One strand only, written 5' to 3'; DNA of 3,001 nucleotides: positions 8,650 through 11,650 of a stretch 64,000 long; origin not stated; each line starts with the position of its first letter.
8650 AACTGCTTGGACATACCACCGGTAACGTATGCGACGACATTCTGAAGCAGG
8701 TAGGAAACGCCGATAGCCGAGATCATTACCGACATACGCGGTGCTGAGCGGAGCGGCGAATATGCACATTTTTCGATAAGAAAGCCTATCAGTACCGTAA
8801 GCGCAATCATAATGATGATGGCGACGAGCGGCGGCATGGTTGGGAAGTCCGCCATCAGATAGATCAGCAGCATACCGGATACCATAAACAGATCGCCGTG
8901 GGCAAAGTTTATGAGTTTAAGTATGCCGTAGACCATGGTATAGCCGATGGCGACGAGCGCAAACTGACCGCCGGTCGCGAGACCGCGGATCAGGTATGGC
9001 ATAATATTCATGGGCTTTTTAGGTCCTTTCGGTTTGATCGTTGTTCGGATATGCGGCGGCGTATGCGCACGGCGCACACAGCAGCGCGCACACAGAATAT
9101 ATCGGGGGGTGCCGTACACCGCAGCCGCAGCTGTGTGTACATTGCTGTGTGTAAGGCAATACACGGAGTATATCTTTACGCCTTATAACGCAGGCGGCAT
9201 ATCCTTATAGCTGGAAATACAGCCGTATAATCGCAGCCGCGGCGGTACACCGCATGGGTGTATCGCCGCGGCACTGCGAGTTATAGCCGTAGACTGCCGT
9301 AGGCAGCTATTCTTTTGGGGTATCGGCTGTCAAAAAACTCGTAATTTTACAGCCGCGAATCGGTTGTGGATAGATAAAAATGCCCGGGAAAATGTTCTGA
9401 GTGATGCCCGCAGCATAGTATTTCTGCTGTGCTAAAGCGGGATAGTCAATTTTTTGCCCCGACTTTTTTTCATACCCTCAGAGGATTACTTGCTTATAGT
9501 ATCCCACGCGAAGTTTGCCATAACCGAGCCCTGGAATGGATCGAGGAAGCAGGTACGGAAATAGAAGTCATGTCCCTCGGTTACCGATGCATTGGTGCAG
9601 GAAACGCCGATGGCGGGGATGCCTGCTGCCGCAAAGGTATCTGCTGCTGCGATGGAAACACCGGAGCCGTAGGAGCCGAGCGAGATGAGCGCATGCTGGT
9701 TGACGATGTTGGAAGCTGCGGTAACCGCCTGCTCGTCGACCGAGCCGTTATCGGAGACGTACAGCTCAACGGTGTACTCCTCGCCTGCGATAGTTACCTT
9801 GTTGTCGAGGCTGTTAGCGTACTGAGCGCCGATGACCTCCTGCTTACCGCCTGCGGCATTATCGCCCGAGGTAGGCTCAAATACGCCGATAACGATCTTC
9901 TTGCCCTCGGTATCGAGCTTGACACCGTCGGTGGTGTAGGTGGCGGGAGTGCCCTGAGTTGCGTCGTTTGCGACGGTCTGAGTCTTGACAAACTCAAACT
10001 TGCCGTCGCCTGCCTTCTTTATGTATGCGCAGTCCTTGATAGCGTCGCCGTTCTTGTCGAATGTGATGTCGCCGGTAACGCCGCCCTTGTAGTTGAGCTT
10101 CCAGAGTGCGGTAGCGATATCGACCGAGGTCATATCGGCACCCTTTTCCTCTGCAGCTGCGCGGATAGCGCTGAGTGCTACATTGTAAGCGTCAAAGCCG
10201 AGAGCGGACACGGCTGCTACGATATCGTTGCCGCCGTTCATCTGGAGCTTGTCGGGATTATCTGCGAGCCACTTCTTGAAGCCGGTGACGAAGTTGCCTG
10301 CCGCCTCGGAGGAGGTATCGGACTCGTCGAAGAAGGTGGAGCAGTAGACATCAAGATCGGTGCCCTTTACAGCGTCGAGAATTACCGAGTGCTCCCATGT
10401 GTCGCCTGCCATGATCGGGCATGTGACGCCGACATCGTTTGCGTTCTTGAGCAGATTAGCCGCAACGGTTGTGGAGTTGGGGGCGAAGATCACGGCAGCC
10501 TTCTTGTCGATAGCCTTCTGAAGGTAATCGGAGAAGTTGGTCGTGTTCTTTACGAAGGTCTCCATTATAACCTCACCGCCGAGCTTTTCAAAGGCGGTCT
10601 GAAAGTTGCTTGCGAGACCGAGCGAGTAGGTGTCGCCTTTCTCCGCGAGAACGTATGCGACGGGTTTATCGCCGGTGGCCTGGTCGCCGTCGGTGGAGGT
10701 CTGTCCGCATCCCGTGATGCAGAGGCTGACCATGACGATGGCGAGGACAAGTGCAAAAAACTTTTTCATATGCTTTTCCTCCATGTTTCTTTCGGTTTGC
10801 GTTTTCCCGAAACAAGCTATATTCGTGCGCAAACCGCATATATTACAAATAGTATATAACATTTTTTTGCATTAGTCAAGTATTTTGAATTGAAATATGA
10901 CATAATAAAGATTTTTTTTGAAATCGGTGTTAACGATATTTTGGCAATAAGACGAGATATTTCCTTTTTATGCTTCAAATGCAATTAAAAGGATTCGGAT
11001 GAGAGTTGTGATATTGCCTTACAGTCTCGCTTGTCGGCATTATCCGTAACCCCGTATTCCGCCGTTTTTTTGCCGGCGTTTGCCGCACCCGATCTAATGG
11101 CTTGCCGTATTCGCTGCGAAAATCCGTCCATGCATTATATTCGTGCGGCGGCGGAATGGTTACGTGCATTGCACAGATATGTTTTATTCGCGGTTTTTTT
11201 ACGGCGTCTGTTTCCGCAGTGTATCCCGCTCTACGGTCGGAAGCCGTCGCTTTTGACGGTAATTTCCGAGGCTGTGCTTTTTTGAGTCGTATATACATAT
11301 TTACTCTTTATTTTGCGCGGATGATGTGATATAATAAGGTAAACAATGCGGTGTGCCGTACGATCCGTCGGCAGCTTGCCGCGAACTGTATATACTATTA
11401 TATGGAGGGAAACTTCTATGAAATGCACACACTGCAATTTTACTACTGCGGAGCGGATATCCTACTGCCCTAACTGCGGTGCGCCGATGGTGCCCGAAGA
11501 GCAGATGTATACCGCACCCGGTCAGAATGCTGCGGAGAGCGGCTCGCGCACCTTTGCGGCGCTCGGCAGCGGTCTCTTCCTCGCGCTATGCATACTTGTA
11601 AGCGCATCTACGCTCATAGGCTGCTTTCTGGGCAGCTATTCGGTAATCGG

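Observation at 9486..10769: The liv-operon binding lipoprotein looks like a clean circular permutation of the LivJ/LivK fold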

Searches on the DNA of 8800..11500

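Call 18: search_rna_families(source=window, start=8800, end=11500, threshold=evalue, max_evalue=1)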
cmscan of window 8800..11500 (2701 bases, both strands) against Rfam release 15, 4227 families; matches with E-value up to 1: 1.
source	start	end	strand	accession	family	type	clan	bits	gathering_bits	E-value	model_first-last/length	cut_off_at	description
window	9074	9152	+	RF04176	mir-3149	Gene; miRNA;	-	22.2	100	0.59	1-83/83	no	mir-3149 microRNA precursor family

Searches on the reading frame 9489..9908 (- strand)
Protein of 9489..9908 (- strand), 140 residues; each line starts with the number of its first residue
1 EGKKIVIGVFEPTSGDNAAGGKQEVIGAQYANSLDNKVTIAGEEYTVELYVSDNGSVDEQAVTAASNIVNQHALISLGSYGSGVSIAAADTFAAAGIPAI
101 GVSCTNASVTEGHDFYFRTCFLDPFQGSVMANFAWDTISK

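Call 44: search_protein_families(library=pfam, proteins=[window:9489-9908:-], max_evalue=0.001)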
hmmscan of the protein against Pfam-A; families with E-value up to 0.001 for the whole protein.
window:9489-9908:- (140 aa): 2 families
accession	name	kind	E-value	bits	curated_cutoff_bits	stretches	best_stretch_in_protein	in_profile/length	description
PF13458.12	Peripla_BP_6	-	1e-12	48.8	31.7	1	5-135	2-130/343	Periplasmic binding protein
PF01094.35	ANF_receptor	-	5.8e-06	26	25.4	1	44-132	22-112/353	Receptor family ligand binding region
